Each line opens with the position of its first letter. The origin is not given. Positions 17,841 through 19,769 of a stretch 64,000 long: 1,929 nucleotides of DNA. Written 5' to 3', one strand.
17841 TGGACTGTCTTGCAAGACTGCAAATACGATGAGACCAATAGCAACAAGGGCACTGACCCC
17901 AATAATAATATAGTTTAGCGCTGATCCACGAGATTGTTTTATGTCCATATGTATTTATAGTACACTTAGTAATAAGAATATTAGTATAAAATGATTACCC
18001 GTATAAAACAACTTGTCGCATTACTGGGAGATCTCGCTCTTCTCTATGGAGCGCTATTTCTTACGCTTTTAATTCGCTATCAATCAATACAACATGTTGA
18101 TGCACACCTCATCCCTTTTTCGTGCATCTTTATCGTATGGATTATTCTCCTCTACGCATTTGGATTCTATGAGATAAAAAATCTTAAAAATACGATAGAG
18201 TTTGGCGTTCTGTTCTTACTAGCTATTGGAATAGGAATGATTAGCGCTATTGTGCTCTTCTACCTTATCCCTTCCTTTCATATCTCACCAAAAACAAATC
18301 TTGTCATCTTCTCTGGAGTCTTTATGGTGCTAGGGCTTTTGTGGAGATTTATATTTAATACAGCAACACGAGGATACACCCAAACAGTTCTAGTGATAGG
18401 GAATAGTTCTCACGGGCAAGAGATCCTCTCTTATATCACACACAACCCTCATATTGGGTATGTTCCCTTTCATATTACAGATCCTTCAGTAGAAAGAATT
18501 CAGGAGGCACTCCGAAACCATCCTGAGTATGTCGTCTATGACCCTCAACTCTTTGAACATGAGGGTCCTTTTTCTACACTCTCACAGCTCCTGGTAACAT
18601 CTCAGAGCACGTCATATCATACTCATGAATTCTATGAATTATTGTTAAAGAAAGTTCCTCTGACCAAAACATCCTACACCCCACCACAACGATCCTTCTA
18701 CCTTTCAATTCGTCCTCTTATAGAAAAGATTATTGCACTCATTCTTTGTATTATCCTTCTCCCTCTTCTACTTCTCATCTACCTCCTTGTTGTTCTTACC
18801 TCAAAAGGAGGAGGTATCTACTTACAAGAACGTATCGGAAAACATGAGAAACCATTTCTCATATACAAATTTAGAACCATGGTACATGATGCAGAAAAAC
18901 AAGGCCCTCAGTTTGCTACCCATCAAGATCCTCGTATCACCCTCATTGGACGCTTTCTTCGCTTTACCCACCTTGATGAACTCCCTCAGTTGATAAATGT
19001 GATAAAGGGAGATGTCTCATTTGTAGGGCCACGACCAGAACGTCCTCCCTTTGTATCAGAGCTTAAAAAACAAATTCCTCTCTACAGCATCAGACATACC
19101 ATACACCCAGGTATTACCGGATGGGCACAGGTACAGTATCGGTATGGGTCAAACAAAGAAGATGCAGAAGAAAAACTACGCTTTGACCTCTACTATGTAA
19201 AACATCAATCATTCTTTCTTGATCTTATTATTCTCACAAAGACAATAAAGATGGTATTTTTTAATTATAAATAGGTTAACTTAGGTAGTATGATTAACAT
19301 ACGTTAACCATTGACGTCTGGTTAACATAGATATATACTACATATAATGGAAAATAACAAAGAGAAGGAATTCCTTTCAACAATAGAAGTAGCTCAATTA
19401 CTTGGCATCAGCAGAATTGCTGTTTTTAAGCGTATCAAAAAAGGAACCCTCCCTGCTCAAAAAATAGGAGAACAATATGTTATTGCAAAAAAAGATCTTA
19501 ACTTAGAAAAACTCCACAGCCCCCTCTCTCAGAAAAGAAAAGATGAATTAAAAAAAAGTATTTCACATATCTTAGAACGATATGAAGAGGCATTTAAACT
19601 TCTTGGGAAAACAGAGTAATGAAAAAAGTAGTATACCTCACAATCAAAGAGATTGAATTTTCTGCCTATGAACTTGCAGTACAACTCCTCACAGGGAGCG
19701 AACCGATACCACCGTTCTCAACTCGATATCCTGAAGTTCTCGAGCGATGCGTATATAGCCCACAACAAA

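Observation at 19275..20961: Translationally coupled tricistron: excisionase-type HTH antitoxin, Doc toxin and CorA, under a promoter embedded in GTTAAC palindromes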

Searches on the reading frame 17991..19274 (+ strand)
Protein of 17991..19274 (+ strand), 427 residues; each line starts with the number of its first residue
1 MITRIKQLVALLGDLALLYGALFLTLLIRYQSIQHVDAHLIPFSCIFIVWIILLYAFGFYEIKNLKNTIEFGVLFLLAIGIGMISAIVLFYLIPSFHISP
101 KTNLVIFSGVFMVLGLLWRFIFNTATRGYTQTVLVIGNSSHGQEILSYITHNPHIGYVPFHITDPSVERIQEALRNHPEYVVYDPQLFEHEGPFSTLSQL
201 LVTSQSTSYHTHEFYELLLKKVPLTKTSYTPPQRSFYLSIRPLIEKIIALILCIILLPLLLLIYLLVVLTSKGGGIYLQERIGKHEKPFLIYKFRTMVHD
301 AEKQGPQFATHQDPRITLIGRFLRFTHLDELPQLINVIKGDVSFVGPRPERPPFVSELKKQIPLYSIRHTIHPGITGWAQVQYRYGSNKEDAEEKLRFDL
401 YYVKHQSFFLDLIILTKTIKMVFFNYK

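Call 3: search_protein_families(library=pfam, proteins=[window:17991-19274:+], max_evalue=0.1)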
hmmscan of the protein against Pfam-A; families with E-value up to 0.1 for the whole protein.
window:17991-19274:+ (427 aa): 2 families
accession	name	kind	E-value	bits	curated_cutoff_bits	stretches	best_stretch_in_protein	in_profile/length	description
PF02397.22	Bac_transf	-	7e-64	215.1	27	1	244-423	4-178/179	Bacterial sugar transferase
PF13727.12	CoA_binding_3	-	0.00087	19.8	25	1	56-165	2-112/175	CoA-binding domain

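Call 4: search_protein_families(library=ncbifam, proteins=[window:17991-19274:+], max_evalue=0.1)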
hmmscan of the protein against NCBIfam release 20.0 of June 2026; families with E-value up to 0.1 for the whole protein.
window:17991-19274:+ (427 aa): 10 families
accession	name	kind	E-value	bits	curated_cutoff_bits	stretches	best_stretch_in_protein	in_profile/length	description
TIGR03025.1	EPS_sugtrans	subfamily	1.7e-95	320.9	295.55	1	13-425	2-441/445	exopolysaccharide biosynthesis polyprenyl glycosylphosphotransferase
TIGR03013.1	EpsB_2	subfamily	9.1e-86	288.6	393.35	2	244-425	258-439/443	TIGR03013 family XrtA/PEP-CTERM system glycosyltransferase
TIGR03023.1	WcaJ_sugtrans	equivalog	6.5e-80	269.6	410.75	2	220-425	243-449/453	undecaprenyl-phosphate glucose phosphotransferase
TIGR03022.1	WbaP_sugtrans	subfamily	2e-58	198.8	403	2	242-423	260-450/456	undecaprenyl-phosphate galactose phosphotransferase WbaP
NF007518.0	PRK10124.1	equivalog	1.1e-44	153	684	1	246-424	279-459/464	undecaprenyl-phosphate glucose phosphotransferase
NF052601.1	undeca_RfbP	equivalog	1.4e-44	152.2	330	1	244-425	48-238/244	undecaprenyl-phosphate galactose phosphotransferase family protein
NF050817.1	PolSacchBiosHfsE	equivalog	4.6e-37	127.8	750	1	247-420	278-457/467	polysaccharide biosynthesis protein HfsE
NF041877.1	EPS_EpsZ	equivalog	6.5e-36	123.9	800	1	237-422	262-452/459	exopolysaccharide biosynthesis polyisoprenyl-phosphate hexose-1-phosphate transferase EpsZ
NF011751.0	PRK15204.1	equivalog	1.5e-29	103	907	1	248-423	287-470/476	undecaprenyl-phosphate galactose phosphotransferase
NF045514.1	glycotran_HepC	equivalog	1.1e-20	73.9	140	1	234-349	110-211/220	heterocyst development glycosyltransferase HepC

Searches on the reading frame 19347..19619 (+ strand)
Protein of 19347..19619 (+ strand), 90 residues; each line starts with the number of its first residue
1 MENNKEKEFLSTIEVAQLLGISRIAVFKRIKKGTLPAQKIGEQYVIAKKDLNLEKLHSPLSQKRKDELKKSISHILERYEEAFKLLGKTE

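Call 3: search_protein_families(library=pfam, proteins=[window:19347-19619:+], max_evalue=0.1)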
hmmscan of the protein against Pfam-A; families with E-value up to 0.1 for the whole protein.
window:19347-19619:+ (90 aa): 6 families
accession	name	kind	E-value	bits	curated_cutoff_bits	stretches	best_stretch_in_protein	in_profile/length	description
PF12728.13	HTH_17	-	4e-08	33.8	27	1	9-52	1-44/51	Helix-turn-helix domain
PF04297.20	UPF0122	-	0.00047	20.8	22.7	1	10-67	34-93/101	Putative helix-turn-helix protein, YlxM / p13 like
PF05930.18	Phage_AlpA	-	0.038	14.3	21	1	10-40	4-35/51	Prophage CP4-57 regulatory protein (AlpA)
PF13384.12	HTH_23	-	0.04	14.2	24.6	0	11-31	19-39/50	Homeodomain-like domain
PF08281.18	Sigma70_r4_2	-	0.081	13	25.7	0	11-33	28-50/54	Sigma-70, region 4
PF13412.12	HTH_24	-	0.09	12.8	21.9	0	10-32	18-40/48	Winged helix-turn-helix DNA-binding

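Call 4: search_protein_families(library=ncbifam, proteins=[window:19347-19619:+], max_evalue=0.1)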
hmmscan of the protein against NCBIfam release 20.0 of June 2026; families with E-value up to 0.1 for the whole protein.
window:19347-19619:+ (90 aa): 11 families
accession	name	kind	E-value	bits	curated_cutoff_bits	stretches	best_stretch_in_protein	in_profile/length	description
TIGR01764.1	excise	domain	5.3e-08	33.1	28.8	1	9-52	1-44/49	excisionase family DNA-binding protein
NF040990.2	MamR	equivalog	2.4e-07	31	100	1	7-50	41-84/91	magnetosome protein MamR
NF047737.1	antiphage_MADS1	equivalog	2.6e-05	24.4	80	1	9-52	3-46/49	methylation-associated defense system helix-turn-helix domain-containing protein MAD1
NF045758.2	YlxM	equivalog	0.00015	21.8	80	1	10-33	33-56/72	YlxM family DNA-binding protein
NF038291.1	rep_pAB02_ORF2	subfamily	0.0012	19.2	85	1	10-36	3-29/172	plasmid replication DNA-binding protein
NF001069.0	PRK00118.1-5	equivalog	0.0084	16.5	194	1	11-78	36-105/110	putative DNA-binding protein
NF005644.0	PRK07408.1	subfamily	0.05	13.2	261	1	10-34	222-246/258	RNA polymerase sigma factor SigF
NF001070.0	PRK00118.1-6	equivalog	0.051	13.9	117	0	10-75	35-102/110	putative DNA-binding protein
NF008846.0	PRK11886.1-1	equivalog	0.069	12.5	353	1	5-32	13-40/312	bifunctional biotin--[acetyl-CoA-carboxylase] ligase/biotin operon repressor BirA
NF040820.1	trans_reg_LrpA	equivalog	0.073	13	250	1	13-47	22-54/141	HTH-type transcriptional regulator LrpA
TIGR00122.1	birA_repr_reg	equivalog_domain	0.086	12.7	70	0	7-32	12-36/69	biotin operon repressor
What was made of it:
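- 19347..19619 (+): Antitoxin/repressor gene (90 aa). It has an N-terminal MerR/excisionase-type winged HTH (aa 9-52, nt 19371-19502) and a conserved C-terminal helix (aa 62-85, nt 19530-19601; family consensus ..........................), presumed to neutralise Doc. HTH_17 4e-8 and TIGR01764 5e-8 (calls 3, 4).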

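Call 20: search_solved_structures(query=window:19347-19616:+, max_evalue=1, show_alignments=1)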
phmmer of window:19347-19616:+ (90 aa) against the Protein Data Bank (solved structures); distinct sequences matched with E-value up to 1: 0.
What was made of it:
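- No solved structure or sequence-detectable PDB relative exists for the antitoxin (call 20).
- Tried and rejected: PDB sequence relatives of the antitoxin: none (call 20).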

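Call 29: search_protein_families(library=padloc, proteins=[window:19347-19619:+], max_evalue=0.01)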
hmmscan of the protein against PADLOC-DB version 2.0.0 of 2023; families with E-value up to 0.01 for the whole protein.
window:19347-19619:+ (90 aa): 1 family
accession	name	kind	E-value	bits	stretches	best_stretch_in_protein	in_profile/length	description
PDLC04133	mad1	-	0.00029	19.1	1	9-51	5-47/60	mads_1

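Call 47: find_homologous_proteins(query=window:19347-19616:+)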
Query window:19347-19616:+ (90 aa): 16 proteins with E <= 0.001 among 18 candidates.
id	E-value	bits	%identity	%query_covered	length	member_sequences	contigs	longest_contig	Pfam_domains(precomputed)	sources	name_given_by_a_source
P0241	4.6e-44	165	93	100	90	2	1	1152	PF12728.14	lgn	-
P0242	1.7e-32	129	72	96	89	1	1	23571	PF12728.14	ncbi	-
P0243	5.3e-17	79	57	92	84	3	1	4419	PF12728.14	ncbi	-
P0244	7.9e-17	79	54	91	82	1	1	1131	PF12728.14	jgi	jgi:excisionase family DNA binding protein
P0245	1.2e-16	78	54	92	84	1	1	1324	PF12728.14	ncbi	-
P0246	7.5e-16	76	54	92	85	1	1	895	PF12728.14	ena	-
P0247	3.0e-15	74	48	98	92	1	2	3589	PF12728.14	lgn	-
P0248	1.2e-14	72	53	98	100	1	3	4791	PF12728.14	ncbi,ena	-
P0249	2.1e-14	71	46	98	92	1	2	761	PF12728.14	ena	-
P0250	4.9e-14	70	48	92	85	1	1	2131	PF12728.14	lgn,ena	-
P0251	1.4e-13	68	50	93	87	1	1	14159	PF12728.14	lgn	-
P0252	1.1e-12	66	47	96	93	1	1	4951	PF12728.14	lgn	-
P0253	2.1e-12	65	50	90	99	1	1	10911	PF12728.14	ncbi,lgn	-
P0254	5.2e-12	63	42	98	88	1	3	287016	PF12728.14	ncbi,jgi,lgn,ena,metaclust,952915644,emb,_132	jgi:excisionase family DNA binding protein|metaclust:\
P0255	3.0e-11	61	47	93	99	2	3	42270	PF12728.14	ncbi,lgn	-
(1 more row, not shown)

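Call 54: find_encoding_contigs(protein=P0242, flank=4000, max_places=2)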
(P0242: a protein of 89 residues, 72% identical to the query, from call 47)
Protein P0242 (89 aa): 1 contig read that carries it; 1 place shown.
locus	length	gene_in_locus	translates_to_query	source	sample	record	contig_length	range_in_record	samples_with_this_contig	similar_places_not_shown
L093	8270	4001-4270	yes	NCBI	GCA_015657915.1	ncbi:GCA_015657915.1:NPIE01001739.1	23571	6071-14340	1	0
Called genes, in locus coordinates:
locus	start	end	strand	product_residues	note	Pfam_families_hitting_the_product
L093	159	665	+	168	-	-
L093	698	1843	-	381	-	-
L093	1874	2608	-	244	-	PF13462:Thioredoxin_4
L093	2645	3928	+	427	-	PF02397:Bac_transf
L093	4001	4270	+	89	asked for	PF12728:HTH_17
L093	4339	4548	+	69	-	-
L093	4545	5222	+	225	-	PF01544:CorA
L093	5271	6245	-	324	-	PF01047:MarR (weak), PF08220:HTH_DeoR, PF08279:HTH_11, PF12802:MarR_2, PF12840:HTH_20 (faint), PF13412:HTH_24, PF13545:HTH_Crp_2 (weak), PF00156:Pribosyltran (faint), +1 more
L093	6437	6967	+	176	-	-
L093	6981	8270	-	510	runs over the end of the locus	PF00270:DEAD, PF04851:ResIII, PF00271:Helicase_C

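Call 56: predict_structure(alignment_id=A2)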
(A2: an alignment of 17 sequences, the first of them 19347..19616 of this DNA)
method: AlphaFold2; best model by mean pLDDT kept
length: 90 residues; sequences in the alignment: 17
mean_pLDDT: 81.5   pTM: 0.52
mean pLDDT of the five models: 81.5, 80.3, 77.0, 76.3, 72.2
residues with pLDDT >= 90: 21; 70-90: 53; 50-70: 12; < 50: 4
segments of 3 or more residues with pLDDT < 50: 1-4
pLDDT, mean of each block of 10 residues (from residue 1): 61 89 92 90 88 69 83 87 76
secondary structure, 60 per line:
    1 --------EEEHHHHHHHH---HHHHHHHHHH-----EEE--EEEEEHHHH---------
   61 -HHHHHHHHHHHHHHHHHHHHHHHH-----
elements in order: E9-11 H12-19 H23-32 E38-40 E43-47 H48-51 H62-85
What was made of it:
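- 19347..19619 (+): AF2 pLDDT 81.5, with E-H-H-E-E followed by a long helix (call 56).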

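Call 60: fold_search(model_id=the predicted structure, library=pdb)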
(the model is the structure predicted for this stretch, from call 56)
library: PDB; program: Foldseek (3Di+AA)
matches with E <= 10: 990; with E <= 0.001: 0
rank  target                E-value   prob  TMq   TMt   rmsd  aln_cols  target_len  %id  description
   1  4j2n_A                1.3e-02  1.00  0.45  0.69   2.9        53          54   28  Crystal Structure of mycobacteriophage Pukovnik Xis (released 2013-10-23)
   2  5d90_C                2.4e-02  0.99  0.44  0.31  13.6        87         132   21  Crystal structure of HiNmlR, a MerR family regulator lacking the sensor domain, bound to promoter DNA (released 2016-06-29)
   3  4j2n_C                2.9e-02  1.00  0.45  0.67   2.9        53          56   28  Crystal Structure of mycobacteriophage Pukovnik Xis (released 2013-10-23)
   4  5i44_A                3.1e-02  1.00  0.46  0.61   6.0        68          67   26  Structure of RacA-DNA complex; P21 form (released 2016-05-04)
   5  6ama_B                3.4e-02  1.00  0.48  0.74   3.2        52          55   19  Structure of S. coelicolor/S. venezuelae BldC-smeA-ssfA complex to 3.09 Angstrom (released 2018-03-28)
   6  5i44_I                3.6e-02  1.00  0.45  0.60   6.0        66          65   27  Structure of RacA-DNA complex; P21 form (released 2016-05-04)
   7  8dgl_B                3.8e-02  1.00  0.48  0.60   3.9        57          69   23  Crystal Structure of the RdfS Excisionase (released 2022-10-05)
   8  5i44_G                3.8e-02  1.00  0.44  0.57   6.7        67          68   22  Structure of RacA-DNA complex; P21 form (released 2016-05-04)
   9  6ama_A                4.1e-02  1.00  0.48  0.76   3.2        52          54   19  Structure of S. coelicolor/S. venezuelae BldC-smeA-ssfA complex to 3.09 Angstrom (released 2018-03-28)
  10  5i44_B                5.7e-02  1.00  0.45  0.58   1.5        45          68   29  Structure of RacA-DNA complex; P21 form (released 2016-05-04)
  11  6ama_Y                5.7e-02  1.00  0.48  0.73   3.1        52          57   19  Structure of S. coelicolor/S. venezuelae BldC-smeA-ssfA complex to 3.09 Angstrom (released 2018-03-28)
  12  6ama_H                5.7e-02  1.00  0.48  0.75   3.9        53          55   19  Structure of S. coelicolor/S. venezuelae BldC-smeA-ssfA complex to 3.09 Angstrom (released 2018-03-28)
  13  8pv1_CJ               6.1e-02  0.97  0.49  0.15   5.3        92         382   18  Chaetomium thermophilum pre-60S State 6 - pre-5S rotation - L1 intermediate - composite structure (released 2023-11-15)
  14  5d8c_B                6.1e-02  0.96  0.42  0.31   8.0       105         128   16  Crystal structure of HiNmlR, a MerR family regulator lacking the sensor domain, bound to promoter DNA (released 2016-06-29)
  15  4lhf                  7.0e-02  0.98  0.46  0.51   6.2        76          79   21  Crystal structure of a DNA binding protein from phage P2 (released 2014-03-05)
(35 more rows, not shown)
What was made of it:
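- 19347..19619 (+): Foldseek top hits are Pukovnik Xis, NmlR (MerR), RacA, BldC and RdfS excisionase (call 60).
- On Phd/YefM-Doc (canonical P1-type pair): The upstream protein is HTH_17/excise (calls 3, 4) with a winged-HTH model (calls 56, 60).
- On Excisionase / recombination directionality factor (TIGR01764-type): The predicted fold matches Pukovnik Xis and RdfS (call 60).
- Closest known: Xis/BldC/RacA-type small MerR-like DNA binders. Same: The predicted fold of residues 9-52 is the same (call 60).
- HTH_17/excise hits, and a predicted winged HTH that matches Xis, BldC, RacA, MerR-family and RdfS structures (calls 3, 4, 56, 60). The best HMM and structure matches of the HTH domain are excisionases and Xis-like proteins (calls 4, 60).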
